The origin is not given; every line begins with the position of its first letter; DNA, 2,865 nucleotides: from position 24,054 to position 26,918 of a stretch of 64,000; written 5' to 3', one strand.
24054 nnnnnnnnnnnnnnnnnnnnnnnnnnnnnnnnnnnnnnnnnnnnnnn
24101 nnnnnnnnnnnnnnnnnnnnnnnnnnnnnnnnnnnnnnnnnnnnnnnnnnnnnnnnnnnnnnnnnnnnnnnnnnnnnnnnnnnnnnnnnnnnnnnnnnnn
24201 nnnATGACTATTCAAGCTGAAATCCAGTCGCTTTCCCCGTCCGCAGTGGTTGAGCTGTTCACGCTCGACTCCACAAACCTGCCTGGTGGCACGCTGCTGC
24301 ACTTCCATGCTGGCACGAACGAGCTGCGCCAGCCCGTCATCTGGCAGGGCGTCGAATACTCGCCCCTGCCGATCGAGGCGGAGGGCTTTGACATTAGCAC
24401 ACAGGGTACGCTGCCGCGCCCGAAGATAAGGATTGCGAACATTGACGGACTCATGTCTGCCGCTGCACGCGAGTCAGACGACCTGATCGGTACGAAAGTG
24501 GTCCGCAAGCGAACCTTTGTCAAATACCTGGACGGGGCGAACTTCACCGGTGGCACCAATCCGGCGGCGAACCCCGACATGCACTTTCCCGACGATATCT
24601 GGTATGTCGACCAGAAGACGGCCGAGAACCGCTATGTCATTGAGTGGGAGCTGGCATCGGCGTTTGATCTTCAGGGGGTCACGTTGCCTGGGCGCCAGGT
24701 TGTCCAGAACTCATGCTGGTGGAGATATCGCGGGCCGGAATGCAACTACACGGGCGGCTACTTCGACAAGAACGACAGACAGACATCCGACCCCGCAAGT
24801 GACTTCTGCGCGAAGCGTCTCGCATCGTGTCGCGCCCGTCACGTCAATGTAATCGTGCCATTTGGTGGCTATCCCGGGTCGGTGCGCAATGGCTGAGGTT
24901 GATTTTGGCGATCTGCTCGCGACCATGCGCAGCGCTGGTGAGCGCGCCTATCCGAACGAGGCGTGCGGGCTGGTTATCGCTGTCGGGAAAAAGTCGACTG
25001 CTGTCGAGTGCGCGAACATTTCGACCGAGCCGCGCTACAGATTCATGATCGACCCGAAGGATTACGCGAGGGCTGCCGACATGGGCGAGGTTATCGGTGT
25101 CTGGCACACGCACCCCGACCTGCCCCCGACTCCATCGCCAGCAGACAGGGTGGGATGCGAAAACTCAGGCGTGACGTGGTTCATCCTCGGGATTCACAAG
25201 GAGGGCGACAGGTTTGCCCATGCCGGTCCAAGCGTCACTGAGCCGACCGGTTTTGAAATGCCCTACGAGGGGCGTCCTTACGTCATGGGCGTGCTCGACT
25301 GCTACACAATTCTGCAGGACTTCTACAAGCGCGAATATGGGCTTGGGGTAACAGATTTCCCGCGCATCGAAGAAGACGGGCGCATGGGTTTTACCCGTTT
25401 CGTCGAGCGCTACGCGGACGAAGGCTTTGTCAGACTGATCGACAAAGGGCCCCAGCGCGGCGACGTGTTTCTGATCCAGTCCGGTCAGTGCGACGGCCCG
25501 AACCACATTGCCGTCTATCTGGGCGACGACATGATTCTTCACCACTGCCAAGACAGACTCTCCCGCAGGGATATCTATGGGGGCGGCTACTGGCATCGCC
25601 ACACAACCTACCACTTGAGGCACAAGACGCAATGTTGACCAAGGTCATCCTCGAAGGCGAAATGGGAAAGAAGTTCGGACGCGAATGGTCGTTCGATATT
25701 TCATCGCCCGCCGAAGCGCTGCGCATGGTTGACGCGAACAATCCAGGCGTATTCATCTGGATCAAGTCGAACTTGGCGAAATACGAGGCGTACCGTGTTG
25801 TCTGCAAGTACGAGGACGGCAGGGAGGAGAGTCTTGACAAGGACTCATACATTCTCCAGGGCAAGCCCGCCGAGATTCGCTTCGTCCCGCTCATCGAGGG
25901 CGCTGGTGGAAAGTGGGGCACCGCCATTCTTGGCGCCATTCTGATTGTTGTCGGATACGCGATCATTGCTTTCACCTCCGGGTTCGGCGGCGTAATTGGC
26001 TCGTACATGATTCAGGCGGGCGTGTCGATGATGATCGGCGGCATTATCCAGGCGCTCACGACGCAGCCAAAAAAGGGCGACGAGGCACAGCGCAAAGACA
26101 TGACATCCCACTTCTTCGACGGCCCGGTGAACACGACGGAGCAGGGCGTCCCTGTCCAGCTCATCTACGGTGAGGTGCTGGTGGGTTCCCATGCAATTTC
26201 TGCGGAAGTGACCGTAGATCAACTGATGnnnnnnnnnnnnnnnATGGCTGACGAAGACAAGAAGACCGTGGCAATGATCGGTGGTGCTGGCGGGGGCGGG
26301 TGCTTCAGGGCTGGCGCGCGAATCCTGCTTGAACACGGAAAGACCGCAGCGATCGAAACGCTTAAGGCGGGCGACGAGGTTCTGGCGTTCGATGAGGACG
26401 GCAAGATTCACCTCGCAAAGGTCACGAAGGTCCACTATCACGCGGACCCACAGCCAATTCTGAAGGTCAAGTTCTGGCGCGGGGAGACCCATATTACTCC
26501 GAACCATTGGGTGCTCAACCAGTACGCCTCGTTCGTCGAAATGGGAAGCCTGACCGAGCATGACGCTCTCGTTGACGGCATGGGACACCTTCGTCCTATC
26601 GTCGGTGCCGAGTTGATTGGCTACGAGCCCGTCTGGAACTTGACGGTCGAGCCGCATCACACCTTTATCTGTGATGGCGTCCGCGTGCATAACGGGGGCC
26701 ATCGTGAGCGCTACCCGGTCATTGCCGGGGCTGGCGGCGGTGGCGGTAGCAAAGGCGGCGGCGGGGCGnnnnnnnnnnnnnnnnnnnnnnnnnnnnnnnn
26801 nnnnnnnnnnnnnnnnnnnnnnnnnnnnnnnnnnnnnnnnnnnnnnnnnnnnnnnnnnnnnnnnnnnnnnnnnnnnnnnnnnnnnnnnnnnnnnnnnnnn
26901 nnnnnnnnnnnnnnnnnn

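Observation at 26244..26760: Hint / bacterial-intein-like domain inserted in the Gly-rich N-terminus of the gpJ-like tail tip protein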

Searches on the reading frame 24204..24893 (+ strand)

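Call 45: search_protein_families(library=pfam, proteins=[window:24204-24893:+], max_evalue=0.001)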
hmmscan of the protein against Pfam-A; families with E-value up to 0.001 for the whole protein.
window:24204-24893:+ (230 aa): 1 family
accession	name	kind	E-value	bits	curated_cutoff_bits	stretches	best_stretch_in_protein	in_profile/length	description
PF05100.17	Phage_tail_L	-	3.1e-71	239.4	25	1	28-226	4-203/206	Phage minor tail protein L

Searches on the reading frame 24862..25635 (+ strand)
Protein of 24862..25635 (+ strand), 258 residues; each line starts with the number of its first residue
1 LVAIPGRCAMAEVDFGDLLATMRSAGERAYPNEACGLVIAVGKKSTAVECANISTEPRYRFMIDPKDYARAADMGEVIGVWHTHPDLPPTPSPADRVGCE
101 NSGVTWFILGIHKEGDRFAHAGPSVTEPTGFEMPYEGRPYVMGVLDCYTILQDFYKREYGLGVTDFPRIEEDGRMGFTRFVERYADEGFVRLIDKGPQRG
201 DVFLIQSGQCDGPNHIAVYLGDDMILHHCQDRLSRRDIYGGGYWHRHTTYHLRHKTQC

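Call 45: search_protein_families(library=pfam, proteins=[window:24862-25635:+], max_evalue=0.001)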
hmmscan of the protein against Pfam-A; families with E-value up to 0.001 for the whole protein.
window:24862-25635:+ (258 aa): 2 families
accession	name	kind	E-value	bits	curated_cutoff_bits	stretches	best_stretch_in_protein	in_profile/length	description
PF14464.11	Prok-JAB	-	6.5e-16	58.7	25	1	18-115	4-106/114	Prokaryotic homologs of the JAB domain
PF00877.26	NLPC_P60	-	6.7e-12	45.8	23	1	137-252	1-104/105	NlpC/P60 family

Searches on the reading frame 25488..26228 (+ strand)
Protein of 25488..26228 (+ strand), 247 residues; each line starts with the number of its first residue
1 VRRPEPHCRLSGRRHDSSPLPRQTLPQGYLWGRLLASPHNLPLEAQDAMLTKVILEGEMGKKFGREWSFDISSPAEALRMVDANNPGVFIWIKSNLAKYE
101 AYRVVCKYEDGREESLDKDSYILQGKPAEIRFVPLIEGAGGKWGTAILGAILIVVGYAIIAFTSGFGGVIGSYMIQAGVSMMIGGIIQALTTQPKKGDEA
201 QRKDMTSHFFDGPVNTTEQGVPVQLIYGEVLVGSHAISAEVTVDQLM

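Call 45: search_protein_families(library=pfam, proteins=[window:25488-26228:+], max_evalue=0.001)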
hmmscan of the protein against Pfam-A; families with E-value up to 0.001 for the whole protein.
window:25488-26228:+ (247 aa): 0 families

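Call 63: search_protein_families(library=phrogs, proteins=[window:25488-26228:+], max_evalue=0.001)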
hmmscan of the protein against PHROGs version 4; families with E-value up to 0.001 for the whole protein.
window:25488-26228:+ (247 aa): 5 families
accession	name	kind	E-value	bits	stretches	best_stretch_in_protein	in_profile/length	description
phrog_32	-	tail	2e-50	172.2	1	49-245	3-199/203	tail assembly protein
phrog_4554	-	tail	3.7e-14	54.1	1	161-242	84-168/205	tail protein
phrog_4946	-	tail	7.7e-14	52.5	1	46-162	10-128/145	tail protein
phrog_35166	-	unknown function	4.3e-09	36.9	1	122-240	194-313/322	-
phrog_31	-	tail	8.5e-05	21.5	1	130-242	163-275/1565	central tail fiber J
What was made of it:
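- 25488..26231 (+): Upstream gpI-like tail assembly protein gene (context; its true start is probably downstream of 25488). PHROG phrog_32 'tail assembly protein', E 2e-50, matching aa 49-245 (call 63).
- Tried and rejected: Only a weak hit of the Hint to an unknown-function family (call 63).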

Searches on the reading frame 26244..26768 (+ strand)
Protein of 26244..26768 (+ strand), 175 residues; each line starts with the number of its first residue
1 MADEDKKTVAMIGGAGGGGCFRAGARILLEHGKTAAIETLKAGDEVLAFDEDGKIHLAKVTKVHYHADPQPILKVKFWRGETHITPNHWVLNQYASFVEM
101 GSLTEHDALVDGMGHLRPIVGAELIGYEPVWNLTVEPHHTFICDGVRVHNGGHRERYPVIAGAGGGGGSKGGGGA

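Call 10: search_dna_similar(query=window:26244-26768:+, collection=phages, mode=protein, max_rows=30, max_evalue=0.01)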
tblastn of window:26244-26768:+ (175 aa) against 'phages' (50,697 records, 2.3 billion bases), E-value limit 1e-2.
Records with a match: 1; places in all: 1; records where one place covers at least 80% of the query: 0.
Best place of each record, by identity: <60% 1.
By first word of the organism name: Vibrio 1.
By host as written in the record: Vibrio vulnificus 1.
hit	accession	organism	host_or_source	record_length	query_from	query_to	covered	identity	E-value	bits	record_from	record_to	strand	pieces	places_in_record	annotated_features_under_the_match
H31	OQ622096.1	Vibrio phage 13VV501A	Vibrio vulnificus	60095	27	156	74%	25.5%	2e-3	44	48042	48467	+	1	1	P-loop containing nucleoside triphosphate hydrolase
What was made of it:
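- Tried and rejected: Cultured-phage search. tblastn of the Hint part alone found only one unrelated weak hit, a Vibrio phage P-loop protein at E 2e-3 (call 10).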

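Call 40: find_related_loci(query=A3, collection=genome_contigs, flank=8000)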
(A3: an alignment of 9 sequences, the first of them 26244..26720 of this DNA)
Query A3 (159 aa) in genome_contigs; peptide patterns used: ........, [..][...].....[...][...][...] (x = any residue, [..] = any of these).
450 stretches matched a pattern; 36 encode a relative of the query (tblastn E <= 1e-3); 36 distinct loci.
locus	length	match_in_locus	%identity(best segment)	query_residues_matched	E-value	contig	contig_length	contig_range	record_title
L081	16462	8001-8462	78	6-159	2e-84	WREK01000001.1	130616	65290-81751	MAG: Betaproteobacteria bacterium isolate Lab288P3bin88 Ga0123353_10000052, whole genome shotgun sequence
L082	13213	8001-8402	89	26-159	1e-82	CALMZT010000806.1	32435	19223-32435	MAG TPA_asm: uncultured Chloroflexi bacterium isolate SRR6670123_bin.33_CONCOCT_v1.1_MAG genome assembly, contig: ERZ534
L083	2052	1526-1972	76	9-158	2e-78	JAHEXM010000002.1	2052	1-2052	MAG: Micrococcales bacterium isolate nzgw104 NODE_279742_length_2053_cov_1.060559, whole genome shotgun sequence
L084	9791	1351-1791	72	11-159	6e-74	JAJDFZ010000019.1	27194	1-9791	Oxalobacter sp. OttesenSCG-928-P03 AH-928-P03_NODE_19, whole genome shotgun sequence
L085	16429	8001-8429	67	17-159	2e-67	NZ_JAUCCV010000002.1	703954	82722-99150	MAG: Castellaniella sp. isolate R32x_68d_np_Bin2.2 contig_820, whole genome shotgun sequence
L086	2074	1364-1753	52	20-150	1e-37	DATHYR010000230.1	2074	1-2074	MAG TPA_asm: Pseudomonadales bacterium isolate SMAG_U16216 k141_74392, whole genome shotgun sequence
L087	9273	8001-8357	46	37-155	3e-34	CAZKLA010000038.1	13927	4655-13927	MAG TPA_asm: uncultured Aquiluna sp. isolate SRP318679_co1_172 genome assembly, contig: NODE_6933_length_13927_cov_15.00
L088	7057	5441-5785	54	36-150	6e-34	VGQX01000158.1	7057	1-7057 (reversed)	MAG: Cyanobacteria bacterium K_Offshore_surface_m2_239 K_Offshore_surface_m2_239_Ga0194130_10015039, whole genome shotgu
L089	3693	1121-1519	41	20-152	9e-22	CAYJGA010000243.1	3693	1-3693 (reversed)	MAG TPA_asm: uncultured Desulfovibrionaceae bacterium isolate ERP123703_co2_10 genome assembly, contig: NODE_19304_lengt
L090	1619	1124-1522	40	20-152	2e-21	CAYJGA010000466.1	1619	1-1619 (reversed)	MAG TPA_asm: uncultured Desulfovibrionaceae bacterium isolate ERP123703_co2_10 genome assembly, contig: NODE_57810_lengt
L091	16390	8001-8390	39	18-150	4e-21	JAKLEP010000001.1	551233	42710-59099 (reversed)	MAG: Candidatus Omnitrophota bacterium isolate RA.bin136 RA.bin136_1, whole genome shotgun sequence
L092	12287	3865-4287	34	14-154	3e-18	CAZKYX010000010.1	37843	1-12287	MAG TPA_asm: uncultured Gammaproteobacteria bacterium isolate SRP286056_co1_17 genome assembly, contig: NODE_1131_length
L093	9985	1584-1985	31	15-150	1e-12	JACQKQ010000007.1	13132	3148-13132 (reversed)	MAG: Candidatus Levyibacteriota bacterium isolate NC_groundwater_1181_Ag_S-0.1um_42_368 S_p1_S3_coassembly_k141_137742,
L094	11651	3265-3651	31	20-150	1e-11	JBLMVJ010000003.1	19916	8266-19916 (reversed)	MAG: Candidatus Levyibacteriota bacterium isolate MAG318 PRJNA960887_bin9_renamed_2, whole genome shotgun sequence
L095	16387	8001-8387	33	20-150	3e-11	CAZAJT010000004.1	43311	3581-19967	MAG TPA_asm: uncultured Gammaproteobacteria bacterium isolate binchicken_co251_706 genome assembly, contig: NODE_1213_le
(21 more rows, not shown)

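Call 47: search_protein_representatives(alignment_id=A3)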
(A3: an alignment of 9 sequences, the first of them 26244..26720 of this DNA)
Query: 9 sequences, 153 profile positions. Proteins with E-value up to 0.001 (for the whole library): 19973; up to 1e-10: 2464; up to 1e-30: 149. The best 150 are listed.
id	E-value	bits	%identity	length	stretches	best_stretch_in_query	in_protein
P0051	1.9e-83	294.3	-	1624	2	9-148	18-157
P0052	5.8e-73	260.2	-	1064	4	13-148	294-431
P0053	1.2e-70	252.6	-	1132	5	11-148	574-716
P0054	2.5e-66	238.6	-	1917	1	1-151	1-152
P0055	4.9e-66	237.7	-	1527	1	8-151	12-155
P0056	4.9e-65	234.4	-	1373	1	7-150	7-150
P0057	7.7e-65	233.8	-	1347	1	4-151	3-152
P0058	8.2e-65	233.7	-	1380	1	1-150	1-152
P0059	1.1e-64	233.3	-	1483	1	8-151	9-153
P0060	1.5e-64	232.9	-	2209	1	5-151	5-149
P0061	2.2e-64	232.3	-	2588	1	11-151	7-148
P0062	4.2e-64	231.4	-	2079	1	9-151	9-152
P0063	3.1e-63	228.6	-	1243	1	8-151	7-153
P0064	4.8e-63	228.0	-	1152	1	9-151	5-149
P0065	2.1e-62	225.9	-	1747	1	5-151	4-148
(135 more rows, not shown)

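Call 58: search_solved_structures(query=A3, max_evalue=0.001, show_alignments=5)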
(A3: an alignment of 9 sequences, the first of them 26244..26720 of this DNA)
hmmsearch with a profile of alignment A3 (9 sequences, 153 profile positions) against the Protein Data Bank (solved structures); distinct sequences matched with E-value up to 0.001: 35.
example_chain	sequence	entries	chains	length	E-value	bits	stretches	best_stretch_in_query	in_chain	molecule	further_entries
2lwy_A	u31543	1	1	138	1e-11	48.3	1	18-146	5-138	BACTERIAL INTEIN-LIKE DOMAIN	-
3ifj_A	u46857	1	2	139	6.9e-09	39.1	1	17-146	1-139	Endonuclease PI-MtuI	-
6tmm_AAA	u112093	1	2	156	1.5e-08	38.1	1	15-146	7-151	NAD(P)(+)--arginine ADP-ribosyltransferase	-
6y75_A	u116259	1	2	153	1.5e-08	38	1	15-146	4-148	NAD(P)(+)--arginine ADP-ribosyltransferase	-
6tmm_BBB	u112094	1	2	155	1.7e-08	37.8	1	15-146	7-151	NAD(P)(+)--arginine ADP-ribosyltransferase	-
6y75_B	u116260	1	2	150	2.1e-08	37.6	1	15-145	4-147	NAD(P)(+)--arginine ADP-ribosyltransferase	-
2in9_A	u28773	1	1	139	2.4e-08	37.4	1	17-146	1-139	Endonuclease PI-MtuI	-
2in0_A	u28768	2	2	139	2.4e-08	37.4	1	17-146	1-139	Endonuclease PI-MtuI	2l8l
5i0a_A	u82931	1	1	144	4.9e-08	36.3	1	17-146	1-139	Intein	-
5k08_A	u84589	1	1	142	5e-08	36.3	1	17-146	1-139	RecA mini intein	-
3igd_A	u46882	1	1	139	5.1e-08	36.3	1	17-146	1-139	Endonuclease PI-MtuI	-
2in8_A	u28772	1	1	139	1e-07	35.3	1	17-146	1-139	Endonuclease PI-MtuI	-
4kl5_A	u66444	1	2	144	1.3e-07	34.9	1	16-146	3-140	DNA polymerase III, alpha subunit, Nucleic acid binding, OB-fold, tRNA/helicase-type chime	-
2keq_A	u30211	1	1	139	3.8e-07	33.4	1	26-141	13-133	DNA polymerase III alpha subunit, Nucleic acid binding OB-fold tRNA/helicase-type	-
1mi8_A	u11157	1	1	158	7.7e-07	32.5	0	114-146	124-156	DnaB intein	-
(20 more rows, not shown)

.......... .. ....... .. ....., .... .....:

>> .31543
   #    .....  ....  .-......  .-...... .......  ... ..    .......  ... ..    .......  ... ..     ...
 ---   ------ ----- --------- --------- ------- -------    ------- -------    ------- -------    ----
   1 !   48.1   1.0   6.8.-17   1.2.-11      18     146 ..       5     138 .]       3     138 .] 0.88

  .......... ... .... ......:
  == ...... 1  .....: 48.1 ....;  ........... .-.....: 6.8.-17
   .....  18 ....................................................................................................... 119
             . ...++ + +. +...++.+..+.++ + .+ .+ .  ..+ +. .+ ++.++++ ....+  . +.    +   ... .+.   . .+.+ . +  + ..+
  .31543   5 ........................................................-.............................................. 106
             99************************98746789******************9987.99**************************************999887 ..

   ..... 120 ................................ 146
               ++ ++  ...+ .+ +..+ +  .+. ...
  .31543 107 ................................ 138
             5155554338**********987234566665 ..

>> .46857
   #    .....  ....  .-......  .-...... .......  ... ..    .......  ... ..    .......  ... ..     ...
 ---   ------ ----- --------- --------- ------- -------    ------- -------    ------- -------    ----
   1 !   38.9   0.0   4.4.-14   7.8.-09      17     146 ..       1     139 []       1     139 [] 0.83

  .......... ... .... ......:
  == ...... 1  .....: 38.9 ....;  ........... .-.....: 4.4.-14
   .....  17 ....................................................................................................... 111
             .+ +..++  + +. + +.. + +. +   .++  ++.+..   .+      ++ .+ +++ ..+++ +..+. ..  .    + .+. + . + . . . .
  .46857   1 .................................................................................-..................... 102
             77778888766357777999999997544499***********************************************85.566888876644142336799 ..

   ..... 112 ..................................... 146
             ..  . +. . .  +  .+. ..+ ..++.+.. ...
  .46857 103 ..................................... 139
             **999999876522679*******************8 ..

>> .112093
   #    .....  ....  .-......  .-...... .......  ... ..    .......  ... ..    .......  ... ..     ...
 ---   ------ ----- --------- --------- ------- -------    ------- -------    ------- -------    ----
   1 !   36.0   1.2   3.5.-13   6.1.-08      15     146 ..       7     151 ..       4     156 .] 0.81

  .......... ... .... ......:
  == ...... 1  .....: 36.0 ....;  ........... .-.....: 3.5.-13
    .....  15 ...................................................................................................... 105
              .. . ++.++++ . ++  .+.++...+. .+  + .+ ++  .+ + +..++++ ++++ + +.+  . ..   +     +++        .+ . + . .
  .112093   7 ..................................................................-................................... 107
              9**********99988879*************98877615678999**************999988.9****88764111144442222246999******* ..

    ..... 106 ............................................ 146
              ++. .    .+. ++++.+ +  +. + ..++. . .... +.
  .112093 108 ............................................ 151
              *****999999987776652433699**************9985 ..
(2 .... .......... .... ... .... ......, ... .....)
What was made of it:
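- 26631..26693 (+): Blocks F and G: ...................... Asn132 occupies the block-F position that is Asp in class 1 inteins. His149-Asn150 is the terminal pair. Profile alignments to 2LWY (VYNFKV...LVHN) and Mtu RecA intein (TYDLEV...VVHN) in call 58.
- On Type A BIL domain: 2LWY, a type A BIL, is the best PDB sequence hit (E 1e-11 against 7e-9 for the RecA intein, call 58).
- Checked: A family profile against PDB sequences gives E = 1e-11 to the C. thermocellum BIL domain 2LWY, covering the whole domain (call 58).
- A block-F Asn as in 2LWY, where class 1 inteins have Asp (call 58). The block-F Asp is replaced by Asn (call 58).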

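Call 63: search_protein_families(library=phrogs, proteins=[window:26244-26768:+], max_evalue=0.001)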
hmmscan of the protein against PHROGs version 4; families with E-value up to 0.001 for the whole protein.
window:26244-26768:+ (175 aa): 1 family
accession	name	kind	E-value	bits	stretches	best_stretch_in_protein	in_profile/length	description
phrog_21587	-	unknown function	0.00011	21.5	1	20-115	575-671/706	-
